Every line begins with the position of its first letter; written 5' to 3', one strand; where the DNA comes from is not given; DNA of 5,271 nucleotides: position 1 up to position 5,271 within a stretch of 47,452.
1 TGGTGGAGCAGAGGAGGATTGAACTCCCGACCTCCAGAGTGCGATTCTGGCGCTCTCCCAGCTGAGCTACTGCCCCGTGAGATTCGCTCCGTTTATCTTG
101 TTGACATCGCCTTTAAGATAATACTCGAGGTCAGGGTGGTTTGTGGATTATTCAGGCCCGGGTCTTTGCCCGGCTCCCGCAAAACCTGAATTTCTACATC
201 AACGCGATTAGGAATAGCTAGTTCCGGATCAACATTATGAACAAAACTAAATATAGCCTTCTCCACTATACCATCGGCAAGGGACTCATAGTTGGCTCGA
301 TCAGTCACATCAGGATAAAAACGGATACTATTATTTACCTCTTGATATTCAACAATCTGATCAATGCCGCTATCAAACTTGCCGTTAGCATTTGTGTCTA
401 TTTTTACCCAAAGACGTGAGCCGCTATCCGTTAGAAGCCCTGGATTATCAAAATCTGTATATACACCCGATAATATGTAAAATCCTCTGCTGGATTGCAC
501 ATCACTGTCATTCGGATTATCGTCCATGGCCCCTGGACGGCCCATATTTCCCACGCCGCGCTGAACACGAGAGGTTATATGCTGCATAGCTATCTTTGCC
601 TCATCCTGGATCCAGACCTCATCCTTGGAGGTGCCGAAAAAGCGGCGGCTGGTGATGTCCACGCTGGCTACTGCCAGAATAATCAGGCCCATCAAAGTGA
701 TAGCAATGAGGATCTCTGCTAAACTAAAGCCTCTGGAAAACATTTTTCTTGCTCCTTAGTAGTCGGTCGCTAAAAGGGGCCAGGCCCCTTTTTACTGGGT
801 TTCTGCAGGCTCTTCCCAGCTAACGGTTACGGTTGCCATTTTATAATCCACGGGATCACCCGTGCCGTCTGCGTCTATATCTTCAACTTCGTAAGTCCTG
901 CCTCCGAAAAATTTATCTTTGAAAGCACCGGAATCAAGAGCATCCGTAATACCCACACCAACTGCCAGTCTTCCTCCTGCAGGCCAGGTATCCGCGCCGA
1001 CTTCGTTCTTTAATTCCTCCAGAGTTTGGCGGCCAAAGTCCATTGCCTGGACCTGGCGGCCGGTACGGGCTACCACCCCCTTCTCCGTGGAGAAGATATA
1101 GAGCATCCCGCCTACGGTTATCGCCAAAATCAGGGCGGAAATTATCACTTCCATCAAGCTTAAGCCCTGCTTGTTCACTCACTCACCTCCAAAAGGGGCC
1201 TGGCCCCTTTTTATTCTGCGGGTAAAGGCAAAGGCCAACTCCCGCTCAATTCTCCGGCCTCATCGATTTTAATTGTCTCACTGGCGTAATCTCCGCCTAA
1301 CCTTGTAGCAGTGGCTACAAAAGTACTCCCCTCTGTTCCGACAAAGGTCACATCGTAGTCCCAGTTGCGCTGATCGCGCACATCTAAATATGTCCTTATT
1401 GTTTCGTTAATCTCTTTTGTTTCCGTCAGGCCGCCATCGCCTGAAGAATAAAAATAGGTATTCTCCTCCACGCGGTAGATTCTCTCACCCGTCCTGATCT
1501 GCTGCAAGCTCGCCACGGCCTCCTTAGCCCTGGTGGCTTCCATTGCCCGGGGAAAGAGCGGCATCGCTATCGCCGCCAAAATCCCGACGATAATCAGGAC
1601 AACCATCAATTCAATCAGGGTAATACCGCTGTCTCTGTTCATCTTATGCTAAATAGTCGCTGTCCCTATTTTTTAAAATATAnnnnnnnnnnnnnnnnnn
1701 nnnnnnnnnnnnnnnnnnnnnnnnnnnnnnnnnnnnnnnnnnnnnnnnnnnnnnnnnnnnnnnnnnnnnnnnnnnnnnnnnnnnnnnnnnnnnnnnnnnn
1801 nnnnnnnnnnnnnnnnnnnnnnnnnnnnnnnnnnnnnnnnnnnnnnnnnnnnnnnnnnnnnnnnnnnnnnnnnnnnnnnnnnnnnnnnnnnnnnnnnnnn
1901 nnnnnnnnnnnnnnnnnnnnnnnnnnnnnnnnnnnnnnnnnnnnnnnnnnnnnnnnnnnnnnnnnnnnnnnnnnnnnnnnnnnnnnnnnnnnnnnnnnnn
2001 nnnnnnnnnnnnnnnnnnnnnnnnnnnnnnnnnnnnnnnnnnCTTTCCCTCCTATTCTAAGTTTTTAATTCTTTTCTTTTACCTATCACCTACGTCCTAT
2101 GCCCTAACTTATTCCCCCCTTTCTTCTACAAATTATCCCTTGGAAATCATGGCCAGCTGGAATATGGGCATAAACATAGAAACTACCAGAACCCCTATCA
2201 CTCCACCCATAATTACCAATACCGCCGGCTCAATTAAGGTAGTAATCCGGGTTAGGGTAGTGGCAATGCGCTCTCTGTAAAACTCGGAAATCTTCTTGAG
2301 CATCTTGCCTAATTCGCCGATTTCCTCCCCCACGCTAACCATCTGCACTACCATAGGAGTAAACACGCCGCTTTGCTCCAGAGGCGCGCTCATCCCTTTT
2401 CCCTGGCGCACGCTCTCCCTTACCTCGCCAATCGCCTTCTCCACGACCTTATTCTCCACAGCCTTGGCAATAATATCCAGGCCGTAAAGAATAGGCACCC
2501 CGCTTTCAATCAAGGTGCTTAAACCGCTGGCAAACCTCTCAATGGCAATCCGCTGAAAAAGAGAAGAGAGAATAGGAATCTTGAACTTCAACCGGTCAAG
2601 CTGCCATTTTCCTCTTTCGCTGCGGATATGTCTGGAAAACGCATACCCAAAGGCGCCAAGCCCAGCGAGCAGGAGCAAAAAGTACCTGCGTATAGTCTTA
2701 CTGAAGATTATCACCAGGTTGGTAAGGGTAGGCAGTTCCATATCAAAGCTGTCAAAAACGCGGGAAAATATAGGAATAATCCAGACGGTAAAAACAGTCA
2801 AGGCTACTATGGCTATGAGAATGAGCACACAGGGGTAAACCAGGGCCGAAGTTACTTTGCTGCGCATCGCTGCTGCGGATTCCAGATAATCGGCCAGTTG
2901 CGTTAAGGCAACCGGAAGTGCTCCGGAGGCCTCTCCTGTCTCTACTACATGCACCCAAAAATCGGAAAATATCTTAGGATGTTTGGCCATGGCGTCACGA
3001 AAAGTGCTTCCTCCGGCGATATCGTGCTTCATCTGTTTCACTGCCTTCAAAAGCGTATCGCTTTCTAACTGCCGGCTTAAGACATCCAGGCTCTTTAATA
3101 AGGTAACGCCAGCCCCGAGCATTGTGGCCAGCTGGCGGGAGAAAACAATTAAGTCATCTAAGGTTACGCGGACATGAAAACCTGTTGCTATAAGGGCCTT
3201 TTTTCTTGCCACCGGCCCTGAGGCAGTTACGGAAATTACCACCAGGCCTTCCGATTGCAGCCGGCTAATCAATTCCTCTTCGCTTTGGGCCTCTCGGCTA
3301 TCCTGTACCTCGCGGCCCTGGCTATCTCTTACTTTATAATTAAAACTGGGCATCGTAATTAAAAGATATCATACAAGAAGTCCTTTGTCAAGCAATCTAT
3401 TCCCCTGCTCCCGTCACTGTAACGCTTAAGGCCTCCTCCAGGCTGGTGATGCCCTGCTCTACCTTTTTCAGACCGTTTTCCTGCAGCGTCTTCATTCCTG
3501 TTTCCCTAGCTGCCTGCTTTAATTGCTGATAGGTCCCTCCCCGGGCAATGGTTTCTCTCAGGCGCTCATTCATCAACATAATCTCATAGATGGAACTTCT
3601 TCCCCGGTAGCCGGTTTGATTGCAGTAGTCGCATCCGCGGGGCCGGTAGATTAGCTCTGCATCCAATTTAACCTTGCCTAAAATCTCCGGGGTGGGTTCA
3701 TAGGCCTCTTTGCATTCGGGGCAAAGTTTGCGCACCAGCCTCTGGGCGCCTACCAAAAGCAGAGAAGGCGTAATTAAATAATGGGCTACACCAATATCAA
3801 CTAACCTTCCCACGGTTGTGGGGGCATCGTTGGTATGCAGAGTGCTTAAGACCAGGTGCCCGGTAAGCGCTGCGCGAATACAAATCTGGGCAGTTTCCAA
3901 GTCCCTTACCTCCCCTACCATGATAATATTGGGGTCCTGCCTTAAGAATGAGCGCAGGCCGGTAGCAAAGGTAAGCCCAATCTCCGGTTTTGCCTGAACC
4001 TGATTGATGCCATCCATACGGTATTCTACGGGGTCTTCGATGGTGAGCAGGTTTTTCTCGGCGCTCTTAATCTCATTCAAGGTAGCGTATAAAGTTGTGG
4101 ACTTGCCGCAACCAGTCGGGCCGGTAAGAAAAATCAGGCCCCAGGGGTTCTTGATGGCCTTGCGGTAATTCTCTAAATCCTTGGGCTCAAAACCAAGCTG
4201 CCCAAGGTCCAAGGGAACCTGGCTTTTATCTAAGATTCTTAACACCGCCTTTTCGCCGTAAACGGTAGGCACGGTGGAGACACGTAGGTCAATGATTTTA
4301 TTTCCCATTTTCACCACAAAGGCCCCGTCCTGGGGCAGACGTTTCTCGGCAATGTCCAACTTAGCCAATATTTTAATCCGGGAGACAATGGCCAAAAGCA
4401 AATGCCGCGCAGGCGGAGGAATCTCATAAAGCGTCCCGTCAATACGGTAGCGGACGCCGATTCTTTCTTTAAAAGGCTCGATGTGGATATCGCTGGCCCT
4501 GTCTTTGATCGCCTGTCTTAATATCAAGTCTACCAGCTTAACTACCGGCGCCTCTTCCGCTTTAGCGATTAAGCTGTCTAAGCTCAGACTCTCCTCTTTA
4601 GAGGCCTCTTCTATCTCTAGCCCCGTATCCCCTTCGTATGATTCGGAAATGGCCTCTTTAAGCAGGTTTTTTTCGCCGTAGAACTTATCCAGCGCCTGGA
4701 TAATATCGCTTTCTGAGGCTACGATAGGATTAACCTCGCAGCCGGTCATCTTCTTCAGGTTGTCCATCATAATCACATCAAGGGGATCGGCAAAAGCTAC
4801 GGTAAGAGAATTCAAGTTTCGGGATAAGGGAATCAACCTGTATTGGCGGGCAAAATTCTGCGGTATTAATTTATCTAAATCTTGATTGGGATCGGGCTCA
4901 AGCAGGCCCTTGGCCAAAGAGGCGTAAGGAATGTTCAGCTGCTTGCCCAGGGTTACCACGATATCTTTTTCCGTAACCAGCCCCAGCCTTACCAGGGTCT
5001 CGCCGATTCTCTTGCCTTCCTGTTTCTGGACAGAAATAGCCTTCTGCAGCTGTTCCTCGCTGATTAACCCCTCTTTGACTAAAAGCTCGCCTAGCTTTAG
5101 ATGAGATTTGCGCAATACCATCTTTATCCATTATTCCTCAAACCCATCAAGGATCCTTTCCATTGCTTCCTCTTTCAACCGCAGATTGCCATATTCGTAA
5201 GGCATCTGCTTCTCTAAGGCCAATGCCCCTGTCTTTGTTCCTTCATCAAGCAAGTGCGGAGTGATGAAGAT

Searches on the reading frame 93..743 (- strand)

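Call 58: search_protein_families(library=pfam, proteins=[window:93-743:-], max_evalue=0.001)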
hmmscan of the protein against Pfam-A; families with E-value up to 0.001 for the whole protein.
window:93-743:- (216 aa): 1 family
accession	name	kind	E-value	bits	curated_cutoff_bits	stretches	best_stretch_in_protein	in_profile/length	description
PF07963.17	N_methyl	-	0.00048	20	21.2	1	3-25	4-26/27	Prokaryotic N-terminal methylation motif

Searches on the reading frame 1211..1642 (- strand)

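Call 58: search_protein_families(library=pfam, proteins=[window:1211-1642:-], max_evalue=0.001)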
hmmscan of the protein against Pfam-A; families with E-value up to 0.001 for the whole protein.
window:1211-1642:- (143 aa): 2 families
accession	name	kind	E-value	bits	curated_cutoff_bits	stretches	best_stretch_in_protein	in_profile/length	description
PF07963.17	N_methyl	-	2.9e-08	33.4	21.2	1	1-27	1-27/27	Prokaryotic N-terminal methylation motif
PF16732.10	ComP_DUS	-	0.00055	21.2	27.3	1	29-118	2-78/87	Type IV minor pilin ComP, DNA uptake sequence receptor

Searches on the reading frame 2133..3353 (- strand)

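Call 58: search_protein_families(library=pfam, proteins=[window:2133-3353:-], max_evalue=0.001)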
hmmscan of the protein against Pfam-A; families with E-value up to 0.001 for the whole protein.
window:2133-3353:- (406 aa): 1 family
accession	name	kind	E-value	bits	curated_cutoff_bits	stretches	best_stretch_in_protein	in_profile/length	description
PF00482.28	T2SSF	-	1.1e-59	200.3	25.2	2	276-396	3-125/125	Type II secretion system (T2SS), protein F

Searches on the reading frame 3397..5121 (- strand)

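Call 58: search_protein_families(library=pfam, proteins=[window:3397-5121:-], max_evalue=0.001)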
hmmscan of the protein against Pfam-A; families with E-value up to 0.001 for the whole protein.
window:3397-5121:- (574 aa): 2 families
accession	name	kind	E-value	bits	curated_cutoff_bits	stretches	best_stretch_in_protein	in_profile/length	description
PF00437.27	T2SSE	-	2.1e-137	458.2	24.9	1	188-565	3-369/370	Type II/IV secretion system protein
PF05157.20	MshEN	-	2.5e-19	69.5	23.1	1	75-150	10-86/90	MshEN domain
